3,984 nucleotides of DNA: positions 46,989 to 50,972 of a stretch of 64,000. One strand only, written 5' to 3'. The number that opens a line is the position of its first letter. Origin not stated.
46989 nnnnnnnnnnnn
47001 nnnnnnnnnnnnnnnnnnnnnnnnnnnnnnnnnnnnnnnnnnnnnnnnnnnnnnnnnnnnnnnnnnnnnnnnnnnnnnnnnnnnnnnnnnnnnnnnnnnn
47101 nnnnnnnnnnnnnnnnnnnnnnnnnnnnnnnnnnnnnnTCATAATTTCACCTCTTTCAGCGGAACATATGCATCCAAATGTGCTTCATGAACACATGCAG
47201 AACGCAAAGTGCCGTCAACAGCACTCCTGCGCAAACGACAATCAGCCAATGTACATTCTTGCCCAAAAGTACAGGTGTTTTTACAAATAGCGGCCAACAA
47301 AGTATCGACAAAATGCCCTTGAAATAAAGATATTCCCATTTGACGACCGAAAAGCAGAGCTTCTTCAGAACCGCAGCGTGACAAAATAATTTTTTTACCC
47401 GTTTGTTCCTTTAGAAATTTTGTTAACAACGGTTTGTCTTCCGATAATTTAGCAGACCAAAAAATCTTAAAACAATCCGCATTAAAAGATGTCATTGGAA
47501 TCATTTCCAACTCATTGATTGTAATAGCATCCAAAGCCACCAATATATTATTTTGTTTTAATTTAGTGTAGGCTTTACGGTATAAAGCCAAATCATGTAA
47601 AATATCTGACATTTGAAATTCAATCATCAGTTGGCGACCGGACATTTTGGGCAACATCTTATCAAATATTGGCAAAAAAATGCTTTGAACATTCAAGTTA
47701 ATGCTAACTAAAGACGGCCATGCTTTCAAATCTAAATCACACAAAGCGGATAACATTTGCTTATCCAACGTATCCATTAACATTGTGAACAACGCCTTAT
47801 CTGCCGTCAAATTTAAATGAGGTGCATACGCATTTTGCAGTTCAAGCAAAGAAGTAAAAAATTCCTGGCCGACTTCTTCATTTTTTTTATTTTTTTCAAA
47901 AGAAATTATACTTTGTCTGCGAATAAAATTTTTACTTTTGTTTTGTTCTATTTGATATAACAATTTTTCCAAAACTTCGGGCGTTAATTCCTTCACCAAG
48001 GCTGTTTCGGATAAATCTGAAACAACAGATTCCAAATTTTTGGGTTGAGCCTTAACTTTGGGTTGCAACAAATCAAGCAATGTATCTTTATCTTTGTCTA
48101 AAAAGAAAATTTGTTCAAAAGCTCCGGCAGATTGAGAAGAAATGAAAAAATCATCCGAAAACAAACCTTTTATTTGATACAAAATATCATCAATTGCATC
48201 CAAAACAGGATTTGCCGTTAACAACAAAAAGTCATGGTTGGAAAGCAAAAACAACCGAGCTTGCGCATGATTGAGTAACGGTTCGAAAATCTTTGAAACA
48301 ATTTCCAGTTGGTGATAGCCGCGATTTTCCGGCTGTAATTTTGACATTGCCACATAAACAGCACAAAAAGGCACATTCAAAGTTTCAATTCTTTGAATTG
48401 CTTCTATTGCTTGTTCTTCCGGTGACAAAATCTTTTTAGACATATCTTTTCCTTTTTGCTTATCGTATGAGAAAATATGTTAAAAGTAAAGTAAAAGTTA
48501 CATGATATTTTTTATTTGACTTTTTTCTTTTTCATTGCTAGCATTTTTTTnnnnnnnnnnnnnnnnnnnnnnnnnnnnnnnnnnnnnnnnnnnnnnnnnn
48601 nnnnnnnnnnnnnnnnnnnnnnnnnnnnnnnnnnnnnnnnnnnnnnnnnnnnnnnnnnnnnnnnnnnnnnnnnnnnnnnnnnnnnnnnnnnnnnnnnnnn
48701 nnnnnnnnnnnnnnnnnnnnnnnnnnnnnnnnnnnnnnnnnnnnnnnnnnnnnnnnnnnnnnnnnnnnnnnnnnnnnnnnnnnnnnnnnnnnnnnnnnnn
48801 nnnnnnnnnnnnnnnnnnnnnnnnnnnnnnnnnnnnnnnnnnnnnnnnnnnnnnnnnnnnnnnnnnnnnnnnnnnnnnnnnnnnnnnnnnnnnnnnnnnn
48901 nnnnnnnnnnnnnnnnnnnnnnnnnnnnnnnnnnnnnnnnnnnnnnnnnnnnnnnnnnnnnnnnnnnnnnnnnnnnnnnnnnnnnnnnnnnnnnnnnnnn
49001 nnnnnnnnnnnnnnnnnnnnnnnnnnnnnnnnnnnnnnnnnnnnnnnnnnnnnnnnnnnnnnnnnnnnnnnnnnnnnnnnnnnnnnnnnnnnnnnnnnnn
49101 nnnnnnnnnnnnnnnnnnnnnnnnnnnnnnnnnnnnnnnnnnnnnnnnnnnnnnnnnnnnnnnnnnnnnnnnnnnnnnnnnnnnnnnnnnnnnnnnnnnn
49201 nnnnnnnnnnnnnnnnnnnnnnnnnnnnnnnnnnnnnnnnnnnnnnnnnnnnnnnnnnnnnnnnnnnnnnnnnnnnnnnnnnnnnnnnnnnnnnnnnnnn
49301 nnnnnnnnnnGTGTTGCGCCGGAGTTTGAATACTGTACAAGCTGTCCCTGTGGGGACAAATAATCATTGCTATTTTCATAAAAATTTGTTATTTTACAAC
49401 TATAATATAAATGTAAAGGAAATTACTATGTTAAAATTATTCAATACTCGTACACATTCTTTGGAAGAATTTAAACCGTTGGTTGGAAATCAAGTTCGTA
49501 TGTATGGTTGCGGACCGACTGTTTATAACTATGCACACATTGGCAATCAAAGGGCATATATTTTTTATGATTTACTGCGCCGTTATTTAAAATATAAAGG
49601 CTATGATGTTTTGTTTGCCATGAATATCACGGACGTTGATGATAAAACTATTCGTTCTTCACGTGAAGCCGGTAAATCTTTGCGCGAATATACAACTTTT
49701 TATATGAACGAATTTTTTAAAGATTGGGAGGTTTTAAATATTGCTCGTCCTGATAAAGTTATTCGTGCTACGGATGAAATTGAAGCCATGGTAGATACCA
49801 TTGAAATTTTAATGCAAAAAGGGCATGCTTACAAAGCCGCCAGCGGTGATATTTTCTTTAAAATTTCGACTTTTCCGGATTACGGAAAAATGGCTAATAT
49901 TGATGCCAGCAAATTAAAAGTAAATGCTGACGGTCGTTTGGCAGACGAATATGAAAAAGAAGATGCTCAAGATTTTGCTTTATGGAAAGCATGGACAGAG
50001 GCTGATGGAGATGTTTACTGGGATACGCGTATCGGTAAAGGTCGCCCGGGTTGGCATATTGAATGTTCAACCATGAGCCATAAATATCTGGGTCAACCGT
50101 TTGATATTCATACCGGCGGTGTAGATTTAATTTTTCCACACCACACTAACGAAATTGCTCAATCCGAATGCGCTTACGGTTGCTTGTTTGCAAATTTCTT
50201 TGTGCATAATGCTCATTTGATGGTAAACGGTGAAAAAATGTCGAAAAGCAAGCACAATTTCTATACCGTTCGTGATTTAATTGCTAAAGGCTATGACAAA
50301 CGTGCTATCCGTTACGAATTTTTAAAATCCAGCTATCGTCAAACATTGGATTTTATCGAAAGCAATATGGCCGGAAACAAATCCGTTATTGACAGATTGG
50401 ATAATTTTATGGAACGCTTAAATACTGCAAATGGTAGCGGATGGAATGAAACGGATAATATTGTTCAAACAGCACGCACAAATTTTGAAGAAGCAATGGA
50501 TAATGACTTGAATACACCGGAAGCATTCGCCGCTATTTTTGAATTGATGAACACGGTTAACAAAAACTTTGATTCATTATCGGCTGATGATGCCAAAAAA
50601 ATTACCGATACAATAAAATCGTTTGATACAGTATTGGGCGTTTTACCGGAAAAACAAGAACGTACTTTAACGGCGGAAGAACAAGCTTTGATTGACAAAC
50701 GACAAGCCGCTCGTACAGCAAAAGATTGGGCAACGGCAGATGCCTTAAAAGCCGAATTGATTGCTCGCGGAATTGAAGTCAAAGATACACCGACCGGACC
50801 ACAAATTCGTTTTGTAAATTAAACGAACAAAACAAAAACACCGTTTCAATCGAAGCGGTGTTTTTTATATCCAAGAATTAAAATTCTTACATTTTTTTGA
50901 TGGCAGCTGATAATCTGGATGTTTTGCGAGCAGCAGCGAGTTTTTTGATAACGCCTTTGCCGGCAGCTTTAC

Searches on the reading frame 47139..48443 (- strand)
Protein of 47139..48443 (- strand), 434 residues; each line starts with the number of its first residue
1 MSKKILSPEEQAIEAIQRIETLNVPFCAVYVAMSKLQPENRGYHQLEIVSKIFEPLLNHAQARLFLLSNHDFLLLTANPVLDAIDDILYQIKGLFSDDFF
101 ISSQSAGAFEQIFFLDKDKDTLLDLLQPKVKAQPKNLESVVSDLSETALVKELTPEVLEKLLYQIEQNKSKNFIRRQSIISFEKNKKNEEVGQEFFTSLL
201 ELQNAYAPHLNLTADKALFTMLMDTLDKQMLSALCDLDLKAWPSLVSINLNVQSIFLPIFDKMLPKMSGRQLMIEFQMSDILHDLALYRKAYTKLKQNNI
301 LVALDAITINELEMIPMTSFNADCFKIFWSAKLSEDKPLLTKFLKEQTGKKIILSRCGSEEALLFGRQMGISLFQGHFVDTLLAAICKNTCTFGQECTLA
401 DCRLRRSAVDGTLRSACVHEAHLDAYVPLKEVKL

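Call 17: search_protein_families(library=ncbifam, proteins=[window:47139-48443:-], max_evalue=1e-10)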
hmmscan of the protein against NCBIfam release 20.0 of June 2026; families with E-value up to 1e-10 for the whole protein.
window:47139-48443:- (434 aa): 0 families

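Call 51: search_protein_families(library=pfam, proteins=[window:47139-48443:-], max_evalue=0.0001)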
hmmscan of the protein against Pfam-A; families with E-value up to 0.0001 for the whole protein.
window:47139-48443:- (434 aa): 1 family
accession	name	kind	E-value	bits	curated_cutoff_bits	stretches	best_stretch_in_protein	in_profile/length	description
PF00563.25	EAL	-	3.4e-05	23.8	31.3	0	222-378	59-232/236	EAL domain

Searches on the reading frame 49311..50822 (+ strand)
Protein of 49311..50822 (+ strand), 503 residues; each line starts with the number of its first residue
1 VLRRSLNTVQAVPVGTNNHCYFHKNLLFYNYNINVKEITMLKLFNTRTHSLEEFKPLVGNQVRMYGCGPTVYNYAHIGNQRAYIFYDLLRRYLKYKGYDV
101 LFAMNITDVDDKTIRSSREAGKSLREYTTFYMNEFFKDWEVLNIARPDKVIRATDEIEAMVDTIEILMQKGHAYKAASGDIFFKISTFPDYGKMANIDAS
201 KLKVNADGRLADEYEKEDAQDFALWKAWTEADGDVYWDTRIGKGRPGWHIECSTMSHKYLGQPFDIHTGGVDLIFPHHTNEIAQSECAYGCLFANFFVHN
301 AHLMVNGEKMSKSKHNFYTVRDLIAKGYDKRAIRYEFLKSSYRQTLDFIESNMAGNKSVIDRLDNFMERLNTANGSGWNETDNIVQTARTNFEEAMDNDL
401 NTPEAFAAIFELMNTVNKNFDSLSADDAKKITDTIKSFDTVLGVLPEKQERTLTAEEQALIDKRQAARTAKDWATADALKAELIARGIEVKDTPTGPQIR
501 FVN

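Call 17: search_protein_families(library=ncbifam, proteins=[window:49311-50822:+], max_evalue=1e-10)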
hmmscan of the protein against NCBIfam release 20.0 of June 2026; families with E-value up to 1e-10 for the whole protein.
window:49311-50822:+ (503 aa): 8 families
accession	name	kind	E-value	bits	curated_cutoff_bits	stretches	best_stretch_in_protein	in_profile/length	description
TIGR00435.1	cysS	equivalog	2.9e-145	484.9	340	1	41-498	1-462/466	cysteine--tRNA ligase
NF011108.0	PRK14536.1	equivalog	2.1e-113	379.7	780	1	41-496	3-484/490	cysteine--tRNA ligase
NF011107.0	PRK14534.1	equivalog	3.7e-90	303.2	744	1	40-499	2-478/481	cysteine--tRNA ligase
TIGR03447.1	mycothiol_MshC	equivalog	6.1e-77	259.2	485.1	1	38-444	15-409/411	cysteine--1-D-myo-inosityl 2-amino-2-deoxy-alpha-D-glucopyranoside ligase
TIGR00398.1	metG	equivalog_domain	3.2e-18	65.8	336.35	0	289-420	307-430/530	methionine--tRNA ligase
NF008957.0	PRK12300.1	subfamily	5.4e-14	51.1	677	0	263-436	579-758/946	leucine--tRNA ligase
NF008900.0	PRK12267.1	equivalog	6.1e-14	51.4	598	0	73-176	17-121/648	methionine--tRNA ligase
TIGR00395.1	leuS_arch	equivalog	2.4e-11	42.4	648.5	0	263-426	573-734/938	leucine--tRNA ligase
